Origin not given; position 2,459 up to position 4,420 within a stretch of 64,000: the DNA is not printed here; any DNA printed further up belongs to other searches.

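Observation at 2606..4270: Single-polypeptide fusion of a PfkB sugar kinase and an inositol-monophosphatase-family phosphatase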

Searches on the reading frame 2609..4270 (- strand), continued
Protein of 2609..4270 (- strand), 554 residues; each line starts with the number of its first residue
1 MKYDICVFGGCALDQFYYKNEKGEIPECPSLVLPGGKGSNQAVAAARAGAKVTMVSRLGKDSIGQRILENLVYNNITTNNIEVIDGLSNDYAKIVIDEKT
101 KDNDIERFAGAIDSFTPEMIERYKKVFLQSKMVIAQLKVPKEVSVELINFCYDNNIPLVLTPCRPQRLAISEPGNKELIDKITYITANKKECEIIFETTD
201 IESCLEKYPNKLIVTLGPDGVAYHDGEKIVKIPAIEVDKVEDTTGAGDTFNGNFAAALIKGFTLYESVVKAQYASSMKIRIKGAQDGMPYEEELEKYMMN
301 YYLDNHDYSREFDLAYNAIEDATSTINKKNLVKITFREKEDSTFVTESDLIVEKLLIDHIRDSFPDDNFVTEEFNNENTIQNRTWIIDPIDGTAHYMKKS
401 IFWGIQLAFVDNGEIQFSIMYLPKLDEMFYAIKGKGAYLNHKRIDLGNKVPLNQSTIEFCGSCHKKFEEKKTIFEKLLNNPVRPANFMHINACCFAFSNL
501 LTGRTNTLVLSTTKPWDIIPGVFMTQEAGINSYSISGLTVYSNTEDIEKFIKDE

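Call 46: find_homologous_proteins(query=P0127, max_evalue=1e-30)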
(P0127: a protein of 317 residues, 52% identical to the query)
Query P0127 (317 aa): 1043 proteins with E <= 1e-30 among 8000 candidates; the best 120 are listed.
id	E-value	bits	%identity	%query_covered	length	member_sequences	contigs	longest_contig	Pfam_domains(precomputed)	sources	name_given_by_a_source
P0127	2.7e-204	695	100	100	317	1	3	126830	PF08543.18,PF00294.30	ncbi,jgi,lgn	jgi:ribokinase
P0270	3.5e-138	478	69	98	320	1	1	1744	PF00294.30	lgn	-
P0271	8.9e-120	418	62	98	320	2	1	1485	PF00294.30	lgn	-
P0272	1.9e-94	335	53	99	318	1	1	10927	PF00294.30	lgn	-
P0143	5.5e-94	333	60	79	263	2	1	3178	PF08543.18,PF00294.30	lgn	-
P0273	2.1e-93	331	53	99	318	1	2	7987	PF00294.30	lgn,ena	-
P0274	4.6e-90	320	53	99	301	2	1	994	PF00294.30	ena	-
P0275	5.2e-89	317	53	97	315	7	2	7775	PF00294.30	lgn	-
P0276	1.2e-88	316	52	98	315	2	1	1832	PF00294.30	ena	-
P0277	2.1e-84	302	49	97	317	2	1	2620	PF00294.30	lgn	-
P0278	7.3e-83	297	49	98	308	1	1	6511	PF00294.30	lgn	-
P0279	3.1e-82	294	49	97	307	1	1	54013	PF00294.30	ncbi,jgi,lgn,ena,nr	ncbi:MAG: PfkB family carbohydrate kinase [Oscillospiraceae bacterium]|nr:PfkB family carbohydrate k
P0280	4.8e-82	294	50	97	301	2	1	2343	PF00294.30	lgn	-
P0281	1.0e-81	293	49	97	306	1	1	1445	PF00294.30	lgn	-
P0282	1.1e-81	293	49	97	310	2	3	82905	PF00294.30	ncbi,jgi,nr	ncbi:MAG: ribokinase [Clostridiales bacterium]|nr:ribokinase [Clostridiales bacterium]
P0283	1.6e-80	289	48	97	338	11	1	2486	PF08543.18,PF00294.30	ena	-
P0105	3.9e-80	288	49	96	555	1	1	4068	PF08543.18,PF00459.31,PF00294.30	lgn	-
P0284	7.8e-80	287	48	97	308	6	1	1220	PF00294.30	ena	-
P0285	1.6e-79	286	48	97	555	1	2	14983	PF00459.31,PF00294.30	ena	-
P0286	2.5e-79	285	47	97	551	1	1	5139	PF08543.18,PF00459.31,PF00294.30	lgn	-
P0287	3.3e-79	285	47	97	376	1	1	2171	PF00294.30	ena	-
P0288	4.2e-79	284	47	97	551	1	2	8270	PF00459.31,PF00294.30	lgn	-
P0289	4.3e-79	284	47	97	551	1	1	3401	PF00459.31,PF00294.30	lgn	-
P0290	4.8e-79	284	47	97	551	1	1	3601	PF00459.31,PF00294.30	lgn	-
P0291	7.9e-79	283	49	97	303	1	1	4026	PF08543.18,PF00294.30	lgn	-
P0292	1.3e-78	283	50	97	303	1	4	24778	PF08543.18,PF00294.30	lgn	-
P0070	1.5e-78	282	47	97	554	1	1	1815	PF00459.31,PF00294.30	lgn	-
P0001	2.0e-78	282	48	98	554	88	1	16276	PF00459.31,PF00294.30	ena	-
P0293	2.0e-78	282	48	97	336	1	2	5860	PF08543.18,PF00294.30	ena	-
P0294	2.6e-78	282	47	98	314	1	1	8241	PF00294.30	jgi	-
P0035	3.5e-78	281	47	98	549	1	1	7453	PF00459.31,PF00294.30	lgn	-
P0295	4.2e-78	281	48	97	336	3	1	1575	PF08543.18,PF00294.30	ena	-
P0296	6.3e-78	280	49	95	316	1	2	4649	PF08543.18,PF00294.30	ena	-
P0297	8.5e-78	280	48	96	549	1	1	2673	PF00459.31,PF00294.30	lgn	-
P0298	8.9e-78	280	49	97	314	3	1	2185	PF00294.30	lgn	-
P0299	1.1e-77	280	47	97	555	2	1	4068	PF00459.31,PF00294.30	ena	-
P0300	1.5e-77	279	48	98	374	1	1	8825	PF00294.30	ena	-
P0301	1.6e-77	279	48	97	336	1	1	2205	PF08543.18,PF00294.30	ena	-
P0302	1.7e-77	279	47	96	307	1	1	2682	PF00294.30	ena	-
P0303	1.9e-77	279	50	95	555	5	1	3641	PF00459.31,PF00294.30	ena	-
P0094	2.0e-77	279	49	95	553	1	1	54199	PF00459.31,PF00294.30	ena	-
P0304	2.8e-77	278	49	95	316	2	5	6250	PF08543.18,PF00294.30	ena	-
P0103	2.9e-77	278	49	95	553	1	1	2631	PF00459.31,PF00294.30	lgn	-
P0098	2.9e-77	278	49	95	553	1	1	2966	PF00459.31,PF00294.30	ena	-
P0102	2.9e-77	278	49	95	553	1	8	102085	PF00459.31,PF00294.30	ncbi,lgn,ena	-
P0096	2.9e-77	278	49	95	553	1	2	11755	PF00459.31,PF00294.30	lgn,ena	-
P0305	2.9e-77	278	47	97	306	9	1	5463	PF08543.18,PF00294.30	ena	-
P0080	3.2e-77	278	51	96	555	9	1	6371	PF00459.31,PF00294.30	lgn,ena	-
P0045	3.4e-77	278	47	96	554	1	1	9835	PF00459.31,PF00294.30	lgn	-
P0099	3.6e-77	278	49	95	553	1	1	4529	PF00459.31,PF00294.30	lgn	-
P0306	3.7e-77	278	47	97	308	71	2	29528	PF00294.30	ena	-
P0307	3.7e-77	278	48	95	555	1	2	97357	PF00459.31,PF00294.30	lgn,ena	-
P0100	4.0e-77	278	49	95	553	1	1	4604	PF00459.31,PF00294.30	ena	-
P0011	4.5e-77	278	48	98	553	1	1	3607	PF00459.31,PF00294.30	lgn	-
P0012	5.7e-77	277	47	98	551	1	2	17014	PF00459.31,PF00294.30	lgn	-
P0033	5.7e-77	277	48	98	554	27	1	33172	PF00459.31,PF00294.30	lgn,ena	-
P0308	6.3e-77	277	46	98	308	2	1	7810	PF08543.18,PF00294.30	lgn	-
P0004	7.5e-77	277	48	98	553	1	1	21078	PF00459.31,PF00294.30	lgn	-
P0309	8.1e-77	277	48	97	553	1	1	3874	PF00459.31,PF00294.30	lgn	-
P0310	9.3e-77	276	47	97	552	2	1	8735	PF00459.31,PF00294.30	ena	-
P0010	9.5e-77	276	48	98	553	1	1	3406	PF00459.31,PF00294.30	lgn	-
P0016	1.1e-76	276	47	98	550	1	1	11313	PF00459.31,PF00294.30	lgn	-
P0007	1.2e-76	276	47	97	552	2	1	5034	PF00459.31,PF00294.30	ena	-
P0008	1.2e-76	276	47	98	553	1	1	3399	PF00459.31,PF00294.30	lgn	-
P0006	1.2e-76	276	47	98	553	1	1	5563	PF00459.31,PF00294.30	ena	-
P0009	1.2e-76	276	47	98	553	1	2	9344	PF00459.31,PF00294.30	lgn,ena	-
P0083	1.4e-76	276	49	97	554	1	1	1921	PF00459.31,PF00294.30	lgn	-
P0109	1.4e-76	276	49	95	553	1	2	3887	PF00459.31,PF00294.30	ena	-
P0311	1.8e-76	276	47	97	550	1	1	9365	PF00459.31,PF00294.30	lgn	-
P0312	2.0e-76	275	46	97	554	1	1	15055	PF00459.31,PF00294.30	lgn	-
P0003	2.5e-76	275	48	98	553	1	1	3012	PF00459.31,PF00294.30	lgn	-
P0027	3.0e-76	275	47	98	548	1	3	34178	PF00459.31,PF00294.30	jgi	-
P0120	3.6e-76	275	47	98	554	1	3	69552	PF00459.31,PF00294.30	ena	-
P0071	3.8e-76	274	47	95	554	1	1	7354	PF00459.31,PF00294.30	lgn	-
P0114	3.9e-76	274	47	96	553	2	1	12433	PF00459.31,PF00294.30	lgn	-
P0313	4.9e-76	274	45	98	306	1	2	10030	PF00294.30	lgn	-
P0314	5.2e-76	274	46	97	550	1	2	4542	PF00459.31,PF00294.30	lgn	-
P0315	5.4e-76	274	47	96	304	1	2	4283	PF00294.30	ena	-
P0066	6.0e-76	274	50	96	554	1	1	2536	PF00459.31,PF00294.30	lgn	-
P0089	7.5e-76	274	48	97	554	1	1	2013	PF00459.31,PF00294.30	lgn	-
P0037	7.5e-76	274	46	97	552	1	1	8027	PF00459.31,PF00294.30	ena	-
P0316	7.6e-76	274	46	97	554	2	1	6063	PF00459.31,PF00294.30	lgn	-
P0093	8.3e-76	273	48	97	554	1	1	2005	PF08543.18,PF00459.31,PF00294.30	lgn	-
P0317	9.3e-76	273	46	97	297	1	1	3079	PF00294.30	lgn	-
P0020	9.4e-76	273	48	98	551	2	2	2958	PF00459.31,PF00294.30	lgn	-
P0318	9.7e-76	273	49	97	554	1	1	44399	PF08543.18,PF00459.31,PF00294.30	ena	-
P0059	1.0e-75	273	49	97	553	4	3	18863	PF00459.31,PF00294.30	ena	-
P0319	1.2e-75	273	47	97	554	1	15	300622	PF00459.31,PF00294.30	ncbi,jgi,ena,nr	ncbi:MAG: hypothetical protein E7311_03135 [Clostridiales bacterium]|nr:hypothetical protein [Clostr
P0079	1.2e-75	273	48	97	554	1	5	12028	PF00459.31,PF00294.30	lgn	-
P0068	1.3e-75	273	50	96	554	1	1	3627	PF00459.31,PF00294.30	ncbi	-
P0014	1.5e-75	273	45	98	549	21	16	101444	PF00459.31,PF00294.30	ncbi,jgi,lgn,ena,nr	ncbi:MAG: hypothetical protein E7162_03230 [Firmicutes bacterium]|nr:hypothetical protein [Bacillota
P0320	1.5e-75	273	48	97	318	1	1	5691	PF08543.18,PF00294.30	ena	-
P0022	1.9e-75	272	47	97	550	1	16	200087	PF00459.31,PF00294.30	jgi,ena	-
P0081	2.2e-75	272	48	97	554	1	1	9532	PF08543.18,PF00459.31,PF00294.30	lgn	-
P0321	2.4e-75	272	48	96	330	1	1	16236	PF00294.30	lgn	-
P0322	2.9e-75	272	49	97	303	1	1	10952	PF08543.18,PF00294.30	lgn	-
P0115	3.0e-75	272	49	97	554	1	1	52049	PF00459.31,PF00294.30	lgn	-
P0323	3.2e-75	271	45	97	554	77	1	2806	PF00459.31,PF00294.30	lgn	-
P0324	3.4e-75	271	48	97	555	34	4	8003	PF08543.18,PF00459.31,PF00294.30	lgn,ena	-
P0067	4.5e-75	271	49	96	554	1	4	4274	PF00459.31,PF00294.30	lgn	-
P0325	4.9e-75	271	47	96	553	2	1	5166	PF08543.18,PF00459.31,PF00294.30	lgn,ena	-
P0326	5.4e-75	271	48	97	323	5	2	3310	PF08543.18,PF00294.30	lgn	-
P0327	5.9e-75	271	46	96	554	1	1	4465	PF00459.31,PF00294.30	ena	-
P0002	6.3e-75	270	47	98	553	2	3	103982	PF00459.31,PF00294.30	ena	-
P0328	6.6e-75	270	48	97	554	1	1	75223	PF08543.18,PF00459.31,PF00294.30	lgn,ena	-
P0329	6.8e-75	270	50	95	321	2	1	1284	PF00294.30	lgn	-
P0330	7.1e-75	270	47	95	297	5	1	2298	PF00294.30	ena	-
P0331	7.5e-75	270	44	98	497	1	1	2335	PF00459.31,PF00294.30,PF01235.24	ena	-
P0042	8.2e-75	270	47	97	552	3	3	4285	PF08543.18,PF00459.31,PF00294.30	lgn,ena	-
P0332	8.3e-75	270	50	96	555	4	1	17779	PF00459.31,PF00294.30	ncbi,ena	-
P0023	8.6e-75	270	47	98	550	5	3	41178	PF00459.31,PF00294.30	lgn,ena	-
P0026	9.6e-75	270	47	98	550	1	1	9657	PF00459.31,PF00294.30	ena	-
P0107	1.0e-74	270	47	97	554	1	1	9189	PF08543.18,PF00459.31,PF00294.30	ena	-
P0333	1.5e-74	269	47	97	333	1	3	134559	PF08543.18,PF00294.30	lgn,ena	-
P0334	1.5e-74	269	48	95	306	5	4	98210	PF00294.30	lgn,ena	-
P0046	1.6e-74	269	47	97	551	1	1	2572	PF00459.31,PF00294.30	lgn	-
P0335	1.9e-74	269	46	98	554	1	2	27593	PF08543.18,PF00459.31,PF00294.30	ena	-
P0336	2.2e-74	269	47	95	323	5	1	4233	PF08543.18,PF00294.30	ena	-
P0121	2.3e-74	269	45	99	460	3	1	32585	PF00294.30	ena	-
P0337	2.3e-74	269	47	95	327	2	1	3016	PF00294.30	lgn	-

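Call 47: find_encoding_contigs(protein=P0127, flank=7000, max_places=2)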
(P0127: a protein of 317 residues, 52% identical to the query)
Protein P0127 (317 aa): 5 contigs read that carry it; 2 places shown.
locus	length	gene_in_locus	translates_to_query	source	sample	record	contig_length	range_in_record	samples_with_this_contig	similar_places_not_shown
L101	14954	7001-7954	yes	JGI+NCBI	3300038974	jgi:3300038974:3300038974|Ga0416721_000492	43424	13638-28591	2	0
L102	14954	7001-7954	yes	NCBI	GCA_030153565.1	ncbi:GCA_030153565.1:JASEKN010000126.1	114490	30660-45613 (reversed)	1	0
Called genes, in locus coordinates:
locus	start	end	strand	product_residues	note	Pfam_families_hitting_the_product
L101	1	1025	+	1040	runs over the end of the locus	PF00133:tRNA-synt_1, PF09334:tRNA-synt_1g (weak), PF08264:Anticodon_1, PF19302:DUF5915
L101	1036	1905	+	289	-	PF10672:Methyltrans_SAM, PF03602:Cons_hypoth95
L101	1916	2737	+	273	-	PF00849:PseudoU_synth_2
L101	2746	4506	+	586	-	PF08439:Peptidase_M3_N, PF01432:Peptidase_M3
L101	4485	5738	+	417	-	PF01136:Peptidase_U32, PF16325:Peptidase_U32_C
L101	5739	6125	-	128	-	PF00383:dCMP_cyt_deam_1, PF08211:dCMP_cyt_deam_2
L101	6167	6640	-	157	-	PF03449:GreA_GreB_N, PF01272:GreA_GreB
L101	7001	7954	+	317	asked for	PF00294:PfkB, PF08543:Phos_pyr_kin (weak)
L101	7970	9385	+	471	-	PF02878:PGM_PMM_I, PF02879:PGM_PMM_II, PF02880:PGM_PMM_III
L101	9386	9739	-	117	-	PF02452:PemK_toxin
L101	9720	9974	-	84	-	-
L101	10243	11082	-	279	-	PF01790:LGT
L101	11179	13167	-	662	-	-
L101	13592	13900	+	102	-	PF00338:Ribosomal_S10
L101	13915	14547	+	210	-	PF00297:Ribosomal_L3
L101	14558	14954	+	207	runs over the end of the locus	PF00573:Ribosomal_L4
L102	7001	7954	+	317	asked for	PF00294:PfkB, PF08543:Phos_pyr_kin (weak)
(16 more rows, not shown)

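Call 48: find_encoding_contigs(protein=P0282, flank=7000, max_places=2)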
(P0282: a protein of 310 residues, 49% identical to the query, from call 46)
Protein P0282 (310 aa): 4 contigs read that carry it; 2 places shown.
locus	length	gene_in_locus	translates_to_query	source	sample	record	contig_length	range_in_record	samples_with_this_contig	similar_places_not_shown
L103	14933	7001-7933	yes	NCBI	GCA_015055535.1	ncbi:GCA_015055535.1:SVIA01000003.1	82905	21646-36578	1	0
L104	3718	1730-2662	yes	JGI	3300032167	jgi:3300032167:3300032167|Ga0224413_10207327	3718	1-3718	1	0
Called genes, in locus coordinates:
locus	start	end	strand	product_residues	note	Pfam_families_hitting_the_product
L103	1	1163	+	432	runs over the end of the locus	PF01134:GIDA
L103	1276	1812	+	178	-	PF00227:Proteasome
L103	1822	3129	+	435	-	PF07728:AAA_5 (faint), PF07724:AAA_2, PF00004:AAA (weak), PF10431:ClpB_D2-small (faint)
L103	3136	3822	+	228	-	PF00899:ThiF, PF03435:Sacchrp_dh_NADP (weak)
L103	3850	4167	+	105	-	PF00085:Thioredoxin, PF08534:Redoxin (weak), PF13098:Thioredoxin_2, PF13905:Thioredoxin_8 (faint), PF13192:Thioredoxin_3 (weak)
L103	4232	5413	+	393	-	PF00266:Aminotran_5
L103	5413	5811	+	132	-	PF01592:NifU_N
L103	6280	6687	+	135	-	PF03652:RuvX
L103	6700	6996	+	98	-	PF06949:DUF1292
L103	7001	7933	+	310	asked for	PF00294:PfkB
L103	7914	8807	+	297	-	PF02811:PHP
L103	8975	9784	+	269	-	PF00318:Ribosomal_S2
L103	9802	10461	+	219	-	PF00889:EF_TS, PF25025:EF-Ts_N (weak)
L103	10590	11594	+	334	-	PF16286:DUF4932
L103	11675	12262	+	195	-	PF02545:Maf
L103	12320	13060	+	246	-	PF22435:MRM3-like_sub_bind, PF00588:SpoU_methylase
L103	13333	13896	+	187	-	PF01765:RRF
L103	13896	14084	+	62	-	-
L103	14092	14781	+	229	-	PF01255:Prenyltransf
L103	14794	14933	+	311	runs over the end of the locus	PF01148:CTP_transf_1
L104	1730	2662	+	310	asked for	PF00294:PfkB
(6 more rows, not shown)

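Call 49: find_encoding_contigs(protein=P0334, flank=7000, max_places=2)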
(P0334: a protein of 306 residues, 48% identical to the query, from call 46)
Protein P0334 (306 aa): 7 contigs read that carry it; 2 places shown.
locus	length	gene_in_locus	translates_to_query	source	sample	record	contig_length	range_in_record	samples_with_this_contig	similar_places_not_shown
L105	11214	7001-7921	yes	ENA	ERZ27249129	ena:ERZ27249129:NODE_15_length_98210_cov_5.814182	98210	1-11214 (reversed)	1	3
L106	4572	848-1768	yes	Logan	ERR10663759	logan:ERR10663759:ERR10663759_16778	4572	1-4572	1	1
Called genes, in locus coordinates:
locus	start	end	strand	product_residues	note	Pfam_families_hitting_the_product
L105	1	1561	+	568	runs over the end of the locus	PF04765:TOD1_MUCI70, PF13489:Methyltransf_23, PF08241:Methyltransf_11, PF08242:Methyltransf_12 (faint), PF13649:Methyltransf_25 (weak), PF13847:Methyltransf_31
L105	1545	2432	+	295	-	-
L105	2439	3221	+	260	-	PF01061:ABC2_membrane (weak)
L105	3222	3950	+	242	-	PF02463:SMC_N (faint), PF13555:AAA_29 (weak), PF00005:ABC_tran, PF13304:AAA_21 (weak)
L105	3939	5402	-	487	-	-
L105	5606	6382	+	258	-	PF05582:Peptidase_U57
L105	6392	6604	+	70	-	PF06257:VEG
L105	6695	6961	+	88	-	PF04026:SpoVG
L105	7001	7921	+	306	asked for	PF00294:PfkB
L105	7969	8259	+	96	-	PF07873:YabP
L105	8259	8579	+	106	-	-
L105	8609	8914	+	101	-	PF04977:DivIC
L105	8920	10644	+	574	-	PF00664:ABC_membrane, PF00005:ABC_tran, PF02463:SMC_N (weak)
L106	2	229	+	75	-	?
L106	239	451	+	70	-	PF06257:VEG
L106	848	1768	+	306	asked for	PF00294:PfkB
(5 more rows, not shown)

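Call 50: find_encoding_contigs(protein=P0279, flank=7000, max_places=2)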
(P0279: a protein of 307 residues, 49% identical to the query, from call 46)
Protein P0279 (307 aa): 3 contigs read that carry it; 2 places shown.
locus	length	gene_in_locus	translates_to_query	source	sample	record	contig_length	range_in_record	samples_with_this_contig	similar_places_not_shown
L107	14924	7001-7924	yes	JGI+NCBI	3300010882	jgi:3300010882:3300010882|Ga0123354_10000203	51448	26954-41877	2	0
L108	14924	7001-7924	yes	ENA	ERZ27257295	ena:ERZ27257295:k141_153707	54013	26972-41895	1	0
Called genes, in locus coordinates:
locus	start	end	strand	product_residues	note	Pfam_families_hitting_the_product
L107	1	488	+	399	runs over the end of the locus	PF25198:Spore_GerAC_N, PF05504:Spore_GerAC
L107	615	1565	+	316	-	PF03845:Spore_permease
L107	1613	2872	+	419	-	PF03413:PepSY (faint)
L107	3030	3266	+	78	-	PF05239:PRC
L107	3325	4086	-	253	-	PF04542:Sigma70_r2, PF04539:Sigma70_r3 (weak), PF01381:HTH_3 (faint), PF08281:Sigma70_r4_2 (weak), PF04545:Sigma70_r4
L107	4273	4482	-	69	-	-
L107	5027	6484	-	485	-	PF04326:SLFN_AlbA_2, PF21247:Fic-like_C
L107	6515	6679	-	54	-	-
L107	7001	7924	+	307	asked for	PF00294:PfkB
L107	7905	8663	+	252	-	PF00459:Inositol_P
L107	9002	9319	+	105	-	-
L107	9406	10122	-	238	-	PF03006:HlyIII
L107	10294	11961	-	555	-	-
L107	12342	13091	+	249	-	-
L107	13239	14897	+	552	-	-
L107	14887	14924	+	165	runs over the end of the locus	PF01252:Peptidase_A8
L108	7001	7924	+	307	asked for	PF00294:PfkB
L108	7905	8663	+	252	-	PF00459:Inositol_P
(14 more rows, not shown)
